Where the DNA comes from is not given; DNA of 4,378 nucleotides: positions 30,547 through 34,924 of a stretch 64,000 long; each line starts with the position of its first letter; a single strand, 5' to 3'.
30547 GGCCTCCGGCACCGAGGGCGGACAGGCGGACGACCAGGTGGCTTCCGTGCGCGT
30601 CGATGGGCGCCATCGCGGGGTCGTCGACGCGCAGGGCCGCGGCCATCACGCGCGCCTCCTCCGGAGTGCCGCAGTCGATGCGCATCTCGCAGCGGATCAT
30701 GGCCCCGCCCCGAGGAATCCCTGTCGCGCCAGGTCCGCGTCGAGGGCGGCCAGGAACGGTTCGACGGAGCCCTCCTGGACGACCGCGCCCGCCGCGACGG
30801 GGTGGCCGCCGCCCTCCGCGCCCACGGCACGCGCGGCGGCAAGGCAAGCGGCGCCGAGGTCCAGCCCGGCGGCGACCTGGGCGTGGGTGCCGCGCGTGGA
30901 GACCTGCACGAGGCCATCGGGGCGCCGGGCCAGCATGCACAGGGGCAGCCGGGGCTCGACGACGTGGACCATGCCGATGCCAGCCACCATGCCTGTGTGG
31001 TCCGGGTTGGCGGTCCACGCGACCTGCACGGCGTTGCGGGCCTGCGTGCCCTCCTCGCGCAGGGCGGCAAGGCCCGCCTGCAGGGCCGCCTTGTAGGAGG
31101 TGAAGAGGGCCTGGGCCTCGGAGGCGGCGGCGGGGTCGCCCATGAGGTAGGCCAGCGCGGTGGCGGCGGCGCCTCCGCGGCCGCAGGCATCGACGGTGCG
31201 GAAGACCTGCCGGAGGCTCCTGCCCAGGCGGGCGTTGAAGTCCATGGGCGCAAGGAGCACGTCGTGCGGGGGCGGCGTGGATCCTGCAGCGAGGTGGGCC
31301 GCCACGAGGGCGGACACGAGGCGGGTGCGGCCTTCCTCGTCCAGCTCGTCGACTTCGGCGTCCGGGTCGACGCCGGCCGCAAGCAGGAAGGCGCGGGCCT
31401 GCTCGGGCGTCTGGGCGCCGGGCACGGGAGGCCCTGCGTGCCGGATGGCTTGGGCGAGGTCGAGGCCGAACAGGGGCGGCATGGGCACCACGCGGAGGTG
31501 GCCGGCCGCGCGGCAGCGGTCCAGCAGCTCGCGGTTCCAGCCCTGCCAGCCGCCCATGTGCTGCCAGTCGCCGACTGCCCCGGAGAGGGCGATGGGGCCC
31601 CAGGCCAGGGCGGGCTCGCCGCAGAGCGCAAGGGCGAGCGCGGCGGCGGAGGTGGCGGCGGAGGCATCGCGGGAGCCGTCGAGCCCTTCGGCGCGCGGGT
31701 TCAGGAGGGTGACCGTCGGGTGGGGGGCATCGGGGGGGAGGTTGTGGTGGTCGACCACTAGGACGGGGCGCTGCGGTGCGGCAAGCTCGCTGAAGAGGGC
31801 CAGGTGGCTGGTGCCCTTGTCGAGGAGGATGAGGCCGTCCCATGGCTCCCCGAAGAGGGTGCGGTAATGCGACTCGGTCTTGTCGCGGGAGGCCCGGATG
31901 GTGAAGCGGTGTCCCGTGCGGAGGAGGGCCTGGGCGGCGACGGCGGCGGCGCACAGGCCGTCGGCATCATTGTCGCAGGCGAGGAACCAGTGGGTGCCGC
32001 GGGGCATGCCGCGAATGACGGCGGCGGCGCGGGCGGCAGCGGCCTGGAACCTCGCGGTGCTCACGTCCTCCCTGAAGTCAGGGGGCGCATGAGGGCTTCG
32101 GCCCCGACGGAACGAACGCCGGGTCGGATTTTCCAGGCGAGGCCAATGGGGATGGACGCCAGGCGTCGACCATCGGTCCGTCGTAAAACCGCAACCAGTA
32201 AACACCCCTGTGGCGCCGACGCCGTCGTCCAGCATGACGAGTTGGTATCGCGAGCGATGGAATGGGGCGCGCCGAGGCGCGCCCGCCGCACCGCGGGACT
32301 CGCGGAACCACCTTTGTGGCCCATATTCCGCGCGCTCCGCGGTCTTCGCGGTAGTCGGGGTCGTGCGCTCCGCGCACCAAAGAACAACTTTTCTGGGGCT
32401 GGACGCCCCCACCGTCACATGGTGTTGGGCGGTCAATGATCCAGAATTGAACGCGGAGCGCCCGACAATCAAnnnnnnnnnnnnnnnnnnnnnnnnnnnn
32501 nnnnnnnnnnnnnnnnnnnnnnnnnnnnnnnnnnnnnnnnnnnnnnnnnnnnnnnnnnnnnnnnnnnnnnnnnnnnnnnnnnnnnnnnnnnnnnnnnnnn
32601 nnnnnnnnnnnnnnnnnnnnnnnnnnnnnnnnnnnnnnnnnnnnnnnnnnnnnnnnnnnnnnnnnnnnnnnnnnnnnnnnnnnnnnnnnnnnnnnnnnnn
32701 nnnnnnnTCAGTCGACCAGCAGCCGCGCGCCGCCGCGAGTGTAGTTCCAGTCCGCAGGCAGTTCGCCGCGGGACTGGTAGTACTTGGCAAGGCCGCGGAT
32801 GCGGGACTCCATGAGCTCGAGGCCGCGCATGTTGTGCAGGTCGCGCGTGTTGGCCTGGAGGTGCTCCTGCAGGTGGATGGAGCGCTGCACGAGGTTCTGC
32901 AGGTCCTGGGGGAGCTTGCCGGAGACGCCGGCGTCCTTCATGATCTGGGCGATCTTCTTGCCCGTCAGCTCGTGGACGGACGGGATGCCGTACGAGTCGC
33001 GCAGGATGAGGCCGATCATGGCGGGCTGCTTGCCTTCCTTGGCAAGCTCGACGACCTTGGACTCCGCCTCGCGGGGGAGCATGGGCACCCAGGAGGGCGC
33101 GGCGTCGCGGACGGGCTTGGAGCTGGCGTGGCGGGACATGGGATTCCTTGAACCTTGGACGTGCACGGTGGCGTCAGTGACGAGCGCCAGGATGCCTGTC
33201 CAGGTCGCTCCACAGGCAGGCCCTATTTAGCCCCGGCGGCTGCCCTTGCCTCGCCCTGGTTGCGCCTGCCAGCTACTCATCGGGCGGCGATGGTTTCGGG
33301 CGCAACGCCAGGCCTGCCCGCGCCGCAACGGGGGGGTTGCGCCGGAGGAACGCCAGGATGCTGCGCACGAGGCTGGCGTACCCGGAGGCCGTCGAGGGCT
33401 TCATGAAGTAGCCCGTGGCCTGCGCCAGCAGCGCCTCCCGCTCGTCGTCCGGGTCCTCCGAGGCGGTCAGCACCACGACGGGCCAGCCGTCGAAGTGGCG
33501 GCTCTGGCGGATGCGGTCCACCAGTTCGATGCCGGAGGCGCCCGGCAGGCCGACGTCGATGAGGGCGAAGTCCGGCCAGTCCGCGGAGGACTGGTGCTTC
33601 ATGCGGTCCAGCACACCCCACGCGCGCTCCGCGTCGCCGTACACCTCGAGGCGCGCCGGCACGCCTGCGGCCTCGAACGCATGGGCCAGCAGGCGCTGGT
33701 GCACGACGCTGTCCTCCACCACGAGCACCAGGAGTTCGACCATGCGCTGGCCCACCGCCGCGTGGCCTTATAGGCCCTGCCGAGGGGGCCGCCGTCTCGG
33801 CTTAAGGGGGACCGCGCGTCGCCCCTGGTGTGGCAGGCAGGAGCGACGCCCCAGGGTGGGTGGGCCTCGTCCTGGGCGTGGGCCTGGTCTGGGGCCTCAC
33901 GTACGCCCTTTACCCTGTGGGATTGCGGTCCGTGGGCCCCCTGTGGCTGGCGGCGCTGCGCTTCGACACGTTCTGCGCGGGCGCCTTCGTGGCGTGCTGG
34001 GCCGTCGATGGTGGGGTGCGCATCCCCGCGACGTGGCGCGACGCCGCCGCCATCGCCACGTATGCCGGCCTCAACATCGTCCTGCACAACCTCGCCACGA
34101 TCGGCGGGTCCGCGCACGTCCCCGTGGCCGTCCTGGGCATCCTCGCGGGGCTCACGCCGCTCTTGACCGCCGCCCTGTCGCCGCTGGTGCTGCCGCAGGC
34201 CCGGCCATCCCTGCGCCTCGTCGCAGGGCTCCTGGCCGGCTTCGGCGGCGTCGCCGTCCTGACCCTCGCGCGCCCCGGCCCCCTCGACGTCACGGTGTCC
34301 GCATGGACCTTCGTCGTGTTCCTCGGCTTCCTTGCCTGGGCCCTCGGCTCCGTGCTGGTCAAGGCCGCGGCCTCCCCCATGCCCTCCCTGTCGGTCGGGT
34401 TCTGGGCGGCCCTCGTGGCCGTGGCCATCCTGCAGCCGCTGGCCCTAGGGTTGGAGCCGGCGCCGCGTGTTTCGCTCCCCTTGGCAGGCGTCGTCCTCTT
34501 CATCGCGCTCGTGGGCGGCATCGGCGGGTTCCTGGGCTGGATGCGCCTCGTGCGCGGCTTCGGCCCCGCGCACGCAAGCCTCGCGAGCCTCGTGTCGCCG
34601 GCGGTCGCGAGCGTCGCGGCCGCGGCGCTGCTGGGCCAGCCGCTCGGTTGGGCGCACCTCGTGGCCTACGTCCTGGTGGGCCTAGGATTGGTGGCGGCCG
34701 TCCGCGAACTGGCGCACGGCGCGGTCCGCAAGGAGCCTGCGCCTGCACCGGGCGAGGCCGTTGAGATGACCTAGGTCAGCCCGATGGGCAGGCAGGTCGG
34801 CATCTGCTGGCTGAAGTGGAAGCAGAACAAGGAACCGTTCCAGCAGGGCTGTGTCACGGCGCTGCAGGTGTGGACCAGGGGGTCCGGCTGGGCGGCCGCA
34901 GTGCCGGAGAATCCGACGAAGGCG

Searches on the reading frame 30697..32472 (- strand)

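Call 27: search_protein_families(library=pfam, proteins=[window:30697-32472:-], max_evalue=0.001)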
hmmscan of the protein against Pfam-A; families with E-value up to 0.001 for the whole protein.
window:30697-32472:- (591 aa): 2 families
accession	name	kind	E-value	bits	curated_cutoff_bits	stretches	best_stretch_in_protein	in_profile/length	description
PF01368.27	DHH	-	4.8e-08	33.8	28.1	1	166-279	6-97/125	DHH family, N-terminal domain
PF02272.25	DHHA1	-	1.7e-06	28.9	25.9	1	511-580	33-99/102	DHHA1 domain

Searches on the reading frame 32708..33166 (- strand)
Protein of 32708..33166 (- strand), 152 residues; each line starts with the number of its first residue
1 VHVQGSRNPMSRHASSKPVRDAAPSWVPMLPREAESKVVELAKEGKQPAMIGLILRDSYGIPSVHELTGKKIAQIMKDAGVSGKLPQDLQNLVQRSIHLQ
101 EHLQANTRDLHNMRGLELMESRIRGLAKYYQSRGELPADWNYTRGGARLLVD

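Call 27: search_protein_families(library=pfam, proteins=[window:32708-33166:-], max_evalue=0.001)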
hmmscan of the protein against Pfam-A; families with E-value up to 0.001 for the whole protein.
window:32708-33166:- (152 aa): 2 families
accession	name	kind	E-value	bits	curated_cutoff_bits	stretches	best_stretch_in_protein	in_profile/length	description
PF08069.17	Ribosomal_S13_N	-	4.3e-16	59.1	25.4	1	14-61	13-60/60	Ribosomal S13/S15 N-terminal domain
PF00312.27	Ribosomal_S15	-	2.1e-12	47.5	31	1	74-143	7-74/81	Ribosomal protein S15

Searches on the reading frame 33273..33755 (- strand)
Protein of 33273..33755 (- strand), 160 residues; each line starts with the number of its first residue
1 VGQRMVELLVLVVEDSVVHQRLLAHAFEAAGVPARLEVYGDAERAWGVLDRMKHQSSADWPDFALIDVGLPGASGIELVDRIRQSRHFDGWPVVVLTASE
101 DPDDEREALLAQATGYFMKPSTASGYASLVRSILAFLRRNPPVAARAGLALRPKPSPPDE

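Call 27: search_protein_families(library=pfam, proteins=[window:33273-33755:-], max_evalue=0.001)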
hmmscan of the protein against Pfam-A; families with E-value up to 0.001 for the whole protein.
window:33273-33755:- (160 aa): 1 family
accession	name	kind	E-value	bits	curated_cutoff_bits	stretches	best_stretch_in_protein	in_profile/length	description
PF00072.30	Response_reg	-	1.2e-16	61.2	30.2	1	10-123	1-103/111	Response regulator receiver domain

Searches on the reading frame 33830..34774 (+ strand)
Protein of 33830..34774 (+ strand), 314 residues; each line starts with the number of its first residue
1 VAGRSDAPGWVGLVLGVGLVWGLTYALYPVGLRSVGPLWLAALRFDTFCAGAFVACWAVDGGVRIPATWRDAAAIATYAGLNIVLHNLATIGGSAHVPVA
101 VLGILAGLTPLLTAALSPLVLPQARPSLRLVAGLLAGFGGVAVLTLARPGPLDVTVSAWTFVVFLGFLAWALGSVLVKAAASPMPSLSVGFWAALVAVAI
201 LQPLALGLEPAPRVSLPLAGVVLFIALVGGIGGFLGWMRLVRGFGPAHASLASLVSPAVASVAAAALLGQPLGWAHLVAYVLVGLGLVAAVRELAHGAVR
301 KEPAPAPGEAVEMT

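Call 27: search_protein_families(library=pfam, proteins=[window:33830-34774:+], max_evalue=0.001)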
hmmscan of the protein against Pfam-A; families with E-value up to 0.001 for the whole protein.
window:33830-34774:+ (314 aa): 1 family
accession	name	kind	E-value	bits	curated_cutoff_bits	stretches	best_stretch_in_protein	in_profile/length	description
PF00892.27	EamA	-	4.1e-23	82.6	28.2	2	159-289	3-132/135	EamA-like transporter family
